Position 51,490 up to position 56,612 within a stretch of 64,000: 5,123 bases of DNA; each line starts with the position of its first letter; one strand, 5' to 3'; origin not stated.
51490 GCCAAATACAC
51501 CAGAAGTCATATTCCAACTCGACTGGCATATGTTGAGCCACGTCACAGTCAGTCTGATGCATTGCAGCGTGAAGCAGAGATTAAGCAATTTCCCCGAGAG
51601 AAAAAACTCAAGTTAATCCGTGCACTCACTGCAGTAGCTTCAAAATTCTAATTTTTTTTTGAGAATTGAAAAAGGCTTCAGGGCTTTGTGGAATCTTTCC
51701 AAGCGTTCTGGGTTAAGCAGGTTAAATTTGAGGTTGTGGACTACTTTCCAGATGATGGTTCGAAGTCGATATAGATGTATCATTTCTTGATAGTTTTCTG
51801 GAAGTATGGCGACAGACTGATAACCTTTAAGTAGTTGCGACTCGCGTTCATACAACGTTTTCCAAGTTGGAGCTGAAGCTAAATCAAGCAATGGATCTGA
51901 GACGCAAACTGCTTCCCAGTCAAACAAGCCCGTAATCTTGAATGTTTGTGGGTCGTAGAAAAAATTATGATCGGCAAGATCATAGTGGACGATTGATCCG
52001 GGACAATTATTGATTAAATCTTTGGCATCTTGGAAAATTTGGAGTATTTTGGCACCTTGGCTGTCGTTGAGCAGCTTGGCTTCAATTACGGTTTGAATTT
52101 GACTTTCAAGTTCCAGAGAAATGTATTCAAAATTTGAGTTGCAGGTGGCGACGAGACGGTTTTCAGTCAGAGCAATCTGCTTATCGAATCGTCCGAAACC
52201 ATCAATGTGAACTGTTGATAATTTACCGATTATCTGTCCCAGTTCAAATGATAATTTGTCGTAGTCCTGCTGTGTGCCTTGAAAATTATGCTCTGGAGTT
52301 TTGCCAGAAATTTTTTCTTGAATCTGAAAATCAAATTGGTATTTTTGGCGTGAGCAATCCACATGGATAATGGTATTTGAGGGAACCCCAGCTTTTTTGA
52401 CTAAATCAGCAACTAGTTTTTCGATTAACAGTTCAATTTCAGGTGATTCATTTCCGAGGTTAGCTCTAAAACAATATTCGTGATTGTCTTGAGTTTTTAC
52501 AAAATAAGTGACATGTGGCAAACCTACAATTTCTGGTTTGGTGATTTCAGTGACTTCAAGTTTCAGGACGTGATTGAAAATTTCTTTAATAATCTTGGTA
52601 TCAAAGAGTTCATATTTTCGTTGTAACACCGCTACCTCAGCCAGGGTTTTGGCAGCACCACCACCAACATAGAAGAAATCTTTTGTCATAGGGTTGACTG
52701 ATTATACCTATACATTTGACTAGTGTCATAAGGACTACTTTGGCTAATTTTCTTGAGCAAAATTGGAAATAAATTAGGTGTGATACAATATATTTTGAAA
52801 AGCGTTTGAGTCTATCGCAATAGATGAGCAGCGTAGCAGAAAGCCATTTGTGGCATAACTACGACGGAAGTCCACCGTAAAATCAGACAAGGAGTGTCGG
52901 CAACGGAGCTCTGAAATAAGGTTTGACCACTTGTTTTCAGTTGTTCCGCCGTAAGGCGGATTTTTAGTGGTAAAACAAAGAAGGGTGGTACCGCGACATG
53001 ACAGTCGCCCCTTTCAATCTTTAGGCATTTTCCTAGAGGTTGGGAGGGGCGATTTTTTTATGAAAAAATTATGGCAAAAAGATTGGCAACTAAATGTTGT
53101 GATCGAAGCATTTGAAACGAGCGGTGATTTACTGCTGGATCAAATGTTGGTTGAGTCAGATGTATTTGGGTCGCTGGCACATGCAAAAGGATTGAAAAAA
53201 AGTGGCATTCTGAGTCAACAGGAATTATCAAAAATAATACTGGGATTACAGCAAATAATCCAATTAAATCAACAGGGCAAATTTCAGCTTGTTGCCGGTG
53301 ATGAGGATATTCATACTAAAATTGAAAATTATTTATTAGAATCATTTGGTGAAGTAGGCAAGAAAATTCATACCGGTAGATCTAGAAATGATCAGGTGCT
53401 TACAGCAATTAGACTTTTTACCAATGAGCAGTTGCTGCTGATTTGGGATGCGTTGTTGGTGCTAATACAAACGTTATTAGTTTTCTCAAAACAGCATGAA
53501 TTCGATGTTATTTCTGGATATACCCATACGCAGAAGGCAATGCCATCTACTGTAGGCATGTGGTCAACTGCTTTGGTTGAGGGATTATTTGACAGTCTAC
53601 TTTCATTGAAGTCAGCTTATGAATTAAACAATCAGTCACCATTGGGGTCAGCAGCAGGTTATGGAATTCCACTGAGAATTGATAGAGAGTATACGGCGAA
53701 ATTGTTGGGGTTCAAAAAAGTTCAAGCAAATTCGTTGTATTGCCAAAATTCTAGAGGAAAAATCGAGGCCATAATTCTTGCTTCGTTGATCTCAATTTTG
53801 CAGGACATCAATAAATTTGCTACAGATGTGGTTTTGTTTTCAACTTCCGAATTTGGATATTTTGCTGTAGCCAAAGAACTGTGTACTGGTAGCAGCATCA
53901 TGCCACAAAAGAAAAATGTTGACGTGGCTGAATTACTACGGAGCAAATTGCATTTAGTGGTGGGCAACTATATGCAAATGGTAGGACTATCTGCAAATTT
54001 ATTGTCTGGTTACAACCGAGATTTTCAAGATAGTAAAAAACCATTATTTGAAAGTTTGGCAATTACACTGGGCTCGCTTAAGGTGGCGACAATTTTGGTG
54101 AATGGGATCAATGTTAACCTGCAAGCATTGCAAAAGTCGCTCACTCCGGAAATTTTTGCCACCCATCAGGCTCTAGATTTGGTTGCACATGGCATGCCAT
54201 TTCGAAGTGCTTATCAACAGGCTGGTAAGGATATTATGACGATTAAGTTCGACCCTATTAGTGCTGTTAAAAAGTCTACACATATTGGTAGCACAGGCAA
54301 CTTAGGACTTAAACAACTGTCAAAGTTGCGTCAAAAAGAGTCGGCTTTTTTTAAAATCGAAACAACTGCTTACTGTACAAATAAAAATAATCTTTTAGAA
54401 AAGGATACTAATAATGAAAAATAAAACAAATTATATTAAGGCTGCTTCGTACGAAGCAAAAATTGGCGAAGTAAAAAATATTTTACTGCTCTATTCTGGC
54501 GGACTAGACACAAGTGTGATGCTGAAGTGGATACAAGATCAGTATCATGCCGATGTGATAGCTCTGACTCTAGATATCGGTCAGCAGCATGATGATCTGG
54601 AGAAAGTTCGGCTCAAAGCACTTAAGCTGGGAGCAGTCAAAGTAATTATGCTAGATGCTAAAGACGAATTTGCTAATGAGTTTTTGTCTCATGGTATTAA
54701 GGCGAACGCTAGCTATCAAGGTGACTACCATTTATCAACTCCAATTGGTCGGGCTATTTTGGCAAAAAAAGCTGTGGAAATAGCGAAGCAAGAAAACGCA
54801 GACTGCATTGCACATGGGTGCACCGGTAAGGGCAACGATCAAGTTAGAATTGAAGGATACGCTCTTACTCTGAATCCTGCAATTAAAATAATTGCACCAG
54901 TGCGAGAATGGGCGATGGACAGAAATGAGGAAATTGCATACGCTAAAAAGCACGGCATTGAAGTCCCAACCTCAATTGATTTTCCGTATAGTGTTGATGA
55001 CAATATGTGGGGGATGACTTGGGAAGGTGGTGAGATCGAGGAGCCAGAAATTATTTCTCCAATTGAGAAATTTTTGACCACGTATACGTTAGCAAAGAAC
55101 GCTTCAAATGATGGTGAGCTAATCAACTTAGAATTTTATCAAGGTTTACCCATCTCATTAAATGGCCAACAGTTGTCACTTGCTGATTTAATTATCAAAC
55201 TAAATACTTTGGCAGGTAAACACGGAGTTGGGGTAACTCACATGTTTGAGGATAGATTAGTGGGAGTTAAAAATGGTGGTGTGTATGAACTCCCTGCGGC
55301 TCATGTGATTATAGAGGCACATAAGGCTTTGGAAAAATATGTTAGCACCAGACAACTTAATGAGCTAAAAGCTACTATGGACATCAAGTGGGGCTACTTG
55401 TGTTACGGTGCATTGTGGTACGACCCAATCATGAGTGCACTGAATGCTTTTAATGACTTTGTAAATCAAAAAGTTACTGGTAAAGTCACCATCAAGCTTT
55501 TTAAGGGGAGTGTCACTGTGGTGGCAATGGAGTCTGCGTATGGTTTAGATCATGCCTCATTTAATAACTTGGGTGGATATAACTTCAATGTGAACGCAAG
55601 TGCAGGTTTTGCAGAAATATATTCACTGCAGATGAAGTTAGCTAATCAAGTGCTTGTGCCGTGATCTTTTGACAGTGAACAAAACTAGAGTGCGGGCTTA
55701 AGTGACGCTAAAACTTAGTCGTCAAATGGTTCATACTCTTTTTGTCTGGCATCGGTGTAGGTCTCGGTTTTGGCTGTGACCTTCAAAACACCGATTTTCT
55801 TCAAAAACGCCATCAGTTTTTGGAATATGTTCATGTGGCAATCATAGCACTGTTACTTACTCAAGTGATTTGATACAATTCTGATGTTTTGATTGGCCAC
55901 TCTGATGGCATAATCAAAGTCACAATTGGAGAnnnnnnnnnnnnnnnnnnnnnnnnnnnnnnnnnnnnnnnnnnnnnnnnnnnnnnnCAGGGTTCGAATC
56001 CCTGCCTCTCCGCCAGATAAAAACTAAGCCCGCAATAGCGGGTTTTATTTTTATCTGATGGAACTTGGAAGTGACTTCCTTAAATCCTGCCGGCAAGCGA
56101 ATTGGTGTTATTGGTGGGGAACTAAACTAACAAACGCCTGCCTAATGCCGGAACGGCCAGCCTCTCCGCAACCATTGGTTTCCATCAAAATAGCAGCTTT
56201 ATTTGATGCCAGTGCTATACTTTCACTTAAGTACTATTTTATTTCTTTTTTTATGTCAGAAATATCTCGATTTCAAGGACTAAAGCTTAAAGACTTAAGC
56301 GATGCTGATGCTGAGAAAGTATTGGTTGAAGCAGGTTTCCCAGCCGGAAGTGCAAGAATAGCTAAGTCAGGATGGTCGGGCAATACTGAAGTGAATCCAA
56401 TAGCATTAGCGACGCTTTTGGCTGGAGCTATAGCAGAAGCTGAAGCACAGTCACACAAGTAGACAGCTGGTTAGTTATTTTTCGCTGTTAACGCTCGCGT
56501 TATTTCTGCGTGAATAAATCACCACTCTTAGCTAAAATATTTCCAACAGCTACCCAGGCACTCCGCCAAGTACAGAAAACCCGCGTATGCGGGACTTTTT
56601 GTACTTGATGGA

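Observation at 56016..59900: tRNA-linked island with a restriction-modification module and a decayed vsr between argG and eno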

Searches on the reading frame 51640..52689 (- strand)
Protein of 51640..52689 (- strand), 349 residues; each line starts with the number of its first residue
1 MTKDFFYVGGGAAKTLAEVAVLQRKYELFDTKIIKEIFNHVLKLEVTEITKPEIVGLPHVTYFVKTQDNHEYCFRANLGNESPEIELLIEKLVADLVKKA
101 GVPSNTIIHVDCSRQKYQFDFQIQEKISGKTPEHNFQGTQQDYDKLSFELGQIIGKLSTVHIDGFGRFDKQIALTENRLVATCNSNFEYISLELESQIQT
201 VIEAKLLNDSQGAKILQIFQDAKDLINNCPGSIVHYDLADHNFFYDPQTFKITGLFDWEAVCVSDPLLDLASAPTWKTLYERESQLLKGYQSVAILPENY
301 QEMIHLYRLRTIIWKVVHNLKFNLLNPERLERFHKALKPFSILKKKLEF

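Call 7: search_protein_families(library=pfam, proteins=[window:51640-52689:-], max_evalue=0.1)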
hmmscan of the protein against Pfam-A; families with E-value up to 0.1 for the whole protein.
window:51640-52689:- (349 aa): 2 families
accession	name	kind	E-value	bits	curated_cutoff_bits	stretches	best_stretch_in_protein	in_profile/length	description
PF01636.29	APH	-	4.5e-15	56.5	23.2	1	61-275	13-212/239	Phosphotransferase enzyme family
PF03881.20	Fructosamin_kin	-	0.00054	19.7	22.4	1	147-313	104-264/288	Fructosamine kinase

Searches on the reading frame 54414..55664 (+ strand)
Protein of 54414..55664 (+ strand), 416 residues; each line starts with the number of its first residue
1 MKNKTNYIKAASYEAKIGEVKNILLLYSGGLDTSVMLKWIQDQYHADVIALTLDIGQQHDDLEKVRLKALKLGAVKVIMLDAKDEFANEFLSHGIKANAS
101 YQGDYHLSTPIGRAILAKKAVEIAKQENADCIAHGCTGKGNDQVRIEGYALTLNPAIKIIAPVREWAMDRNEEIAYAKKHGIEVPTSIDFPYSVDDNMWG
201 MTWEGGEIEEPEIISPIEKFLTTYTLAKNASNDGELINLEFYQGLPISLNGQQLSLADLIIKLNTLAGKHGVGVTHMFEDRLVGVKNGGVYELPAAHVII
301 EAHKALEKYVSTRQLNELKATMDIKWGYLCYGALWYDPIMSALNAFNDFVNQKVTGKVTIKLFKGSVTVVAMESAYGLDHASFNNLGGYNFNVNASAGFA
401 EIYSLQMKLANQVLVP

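Call 15: find_related_loci(query=window:54414-55664:+, collection=genome_contigs, flank=10000)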
Query window:54414-55664:+ (416 aa) in genome_contigs; peptide patterns used: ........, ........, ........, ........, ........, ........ (x = any residue, [..] = any of these).
194 stretches matched a pattern; 150 encode a relative of the query (tblastn E <= 1e-3); the best 80 are kept; 80 distinct loci.
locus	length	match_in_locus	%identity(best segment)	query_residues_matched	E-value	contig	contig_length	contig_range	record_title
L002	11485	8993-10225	80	1-411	0e+0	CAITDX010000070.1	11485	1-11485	uncultured bacterium isolate LaPlata_bin-3499 genome assembly, contig: bin-3499:70/85, whole genome shotgun sequence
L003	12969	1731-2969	80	1-413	0e+0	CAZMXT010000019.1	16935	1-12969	MAG TPA_asm: uncultured Pseudomonadales bacterium isolate SRP128246_co1_515 genome assembly, contig: NODE_7385_length_16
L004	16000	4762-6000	78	1-413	0e+0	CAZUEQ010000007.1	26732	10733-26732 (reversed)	MAG TPA_asm: uncultured Gammaproteobacteria bacterium isolate SRP170004_co1_204 genome assembly, contig: NODE_2663_lengt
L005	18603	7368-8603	79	1-412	0e+0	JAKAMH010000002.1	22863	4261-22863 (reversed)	MAG: bacterium isolate WY5.bin164 NODE_3465_length_22863_cov_1.148927, whole genome shotgun sequence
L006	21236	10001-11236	77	1-412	0e+0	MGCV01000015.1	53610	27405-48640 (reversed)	MAG: Candidatus Saccharibacteria bacterium RIFCSPHIGHO2_12_FULL_47_17 rifcsphigho2_12_scaffold_2174, whole genome shotgu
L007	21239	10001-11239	77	1-413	0e+0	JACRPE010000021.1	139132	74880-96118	MAG: Candidatus Roizmanbacteria bacterium isolate NC_groundwater_1979_Pr3_S-0.2um_40_30 scaffold_811257, whole genome sh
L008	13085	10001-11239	78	1-413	0e+0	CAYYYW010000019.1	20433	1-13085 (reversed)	MAG TPA_asm: uncultured Gammaproteobacteria bacterium isolate SRP178699_co1_35 genome assembly, contig: NODE_3148_length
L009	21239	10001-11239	77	1-413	0e+0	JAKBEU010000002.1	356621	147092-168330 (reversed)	MAG: bacterium isolate BP8.bin62 NODE_18_length_356621_cov_2.785026, whole genome shotgun sequence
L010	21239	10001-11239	77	1-413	0e+0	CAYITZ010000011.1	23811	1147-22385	MAG TPA_asm: uncultured Gammaproteobacteria bacterium isolate ERP119705_co4_438 genome assembly, contig: NODE_1801_lengt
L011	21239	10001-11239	78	1-413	0e+0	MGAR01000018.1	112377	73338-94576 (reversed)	MAG: Candidatus Roizmanbacteria bacterium RIFCSPLOWO2_01_FULL_41_22 rifcsplowo2_01_scaffold_321, whole genome shotgun se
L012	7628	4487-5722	78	1-412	0e+0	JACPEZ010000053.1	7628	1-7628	MAG: Candidatus Daviesbacteria bacterium isolate NC_groundwater_348_Ag_B-0.1um_41_18 GD18-4_B1_scaffold_1871023, whole g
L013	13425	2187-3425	75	1-413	0e+0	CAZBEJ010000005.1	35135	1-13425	MAG TPA_asm: uncultured Gammaproteobacteria bacterium isolate SRP271791_co2_58 genome assembly, contig: NODE_196_length_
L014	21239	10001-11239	76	1-413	0e+0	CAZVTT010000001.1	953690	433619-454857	MAG TPA_asm: uncultured Gammaproteobacteria bacterium isolate SRP292972_co1_32 genome assembly, contig: NODE_3_length_95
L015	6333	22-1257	76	1-412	0e+0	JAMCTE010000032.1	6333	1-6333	MAG: Patescibacteria group bacterium isolate FK_Sedi_A_Bin.181 NODE_34859_length_6333_cov_2.39558, whole genome shotgun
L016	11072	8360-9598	76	1-413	0e+0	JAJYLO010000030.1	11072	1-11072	MAG: bacterium isolate DBS2-1.bin80 NODE_11292_length_11072_cov_3.017725, whole genome shotgun sequence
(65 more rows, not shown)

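Call 38: find_encoding_contigs(protein=window:54414-55664:+, flank=10000, max_places=10)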
Protein window:54414-55664:+ (416 aa): 2 contigs read that carry it; 2 places shown.
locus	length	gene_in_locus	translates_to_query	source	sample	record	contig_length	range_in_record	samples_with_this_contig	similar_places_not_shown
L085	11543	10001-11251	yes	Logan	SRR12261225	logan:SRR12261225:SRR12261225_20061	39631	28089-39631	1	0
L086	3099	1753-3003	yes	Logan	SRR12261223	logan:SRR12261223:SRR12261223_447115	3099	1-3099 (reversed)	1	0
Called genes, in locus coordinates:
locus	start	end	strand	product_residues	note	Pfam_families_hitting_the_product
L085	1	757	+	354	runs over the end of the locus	PF00348:polyprenyl_synt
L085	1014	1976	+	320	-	PF00294:PfkB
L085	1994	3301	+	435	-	PF05221:AdoHcyase, PF02826:2-Hacid_dh_C (weak), PF00670:AdoHcyase_NAD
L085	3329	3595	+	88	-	PF00462:Glutaredoxin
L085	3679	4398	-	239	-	-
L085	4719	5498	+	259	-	-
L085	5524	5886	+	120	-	-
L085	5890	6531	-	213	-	-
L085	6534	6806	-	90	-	-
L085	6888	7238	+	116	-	PF01541:GIY-YIG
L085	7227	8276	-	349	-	PF01636:APH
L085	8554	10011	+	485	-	PF00206:Lyase_1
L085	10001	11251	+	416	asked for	PF00764:Arginosuc_synth, PF20979:Arginosuc_syn_C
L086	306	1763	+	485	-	PF00206:Lyase_1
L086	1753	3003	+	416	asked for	PF00764:Arginosuc_synth, PF20979:Arginosuc_syn_C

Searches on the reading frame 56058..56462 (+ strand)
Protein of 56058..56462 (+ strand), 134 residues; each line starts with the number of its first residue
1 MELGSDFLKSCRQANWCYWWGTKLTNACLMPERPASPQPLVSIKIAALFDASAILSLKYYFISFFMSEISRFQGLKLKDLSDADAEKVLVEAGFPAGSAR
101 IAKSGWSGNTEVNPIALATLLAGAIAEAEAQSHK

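Call 7: search_protein_families(library=pfam, proteins=[window:56058-56462:+], max_evalue=0.1)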
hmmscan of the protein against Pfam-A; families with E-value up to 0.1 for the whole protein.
window:56058-56462:+ (134 aa): 0 families

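Call 8: search_protein_families(library=ncbifam, proteins=[window:56058-56462:+], max_evalue=0.1)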
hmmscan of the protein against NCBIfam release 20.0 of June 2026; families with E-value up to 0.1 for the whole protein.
window:56058-56462:+ (134 aa): 0 families

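Call 9: search_protein_families(library=padloc, proteins=[window:56058-56462:+], max_evalue=0.1)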
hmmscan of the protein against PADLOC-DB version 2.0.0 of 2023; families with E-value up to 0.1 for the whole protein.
window:56058-56462:+ (134 aa): 0 families

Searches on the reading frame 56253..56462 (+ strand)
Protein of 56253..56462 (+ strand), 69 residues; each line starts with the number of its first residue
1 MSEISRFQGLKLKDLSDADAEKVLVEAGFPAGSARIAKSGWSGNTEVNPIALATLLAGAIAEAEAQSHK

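Call 23: search_protein_families(library=pfam, proteins=[window:56253-56459:+], max_evalue=10)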
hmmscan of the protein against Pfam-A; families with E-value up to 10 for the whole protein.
seq(69 aa): 0 families

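Call 25: search_protein_families(library=phrogs, proteins=[window:56253-56462:+], max_evalue=1)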
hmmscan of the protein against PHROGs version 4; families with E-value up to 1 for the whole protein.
window:56253-56462:+ (69 aa): 0 families
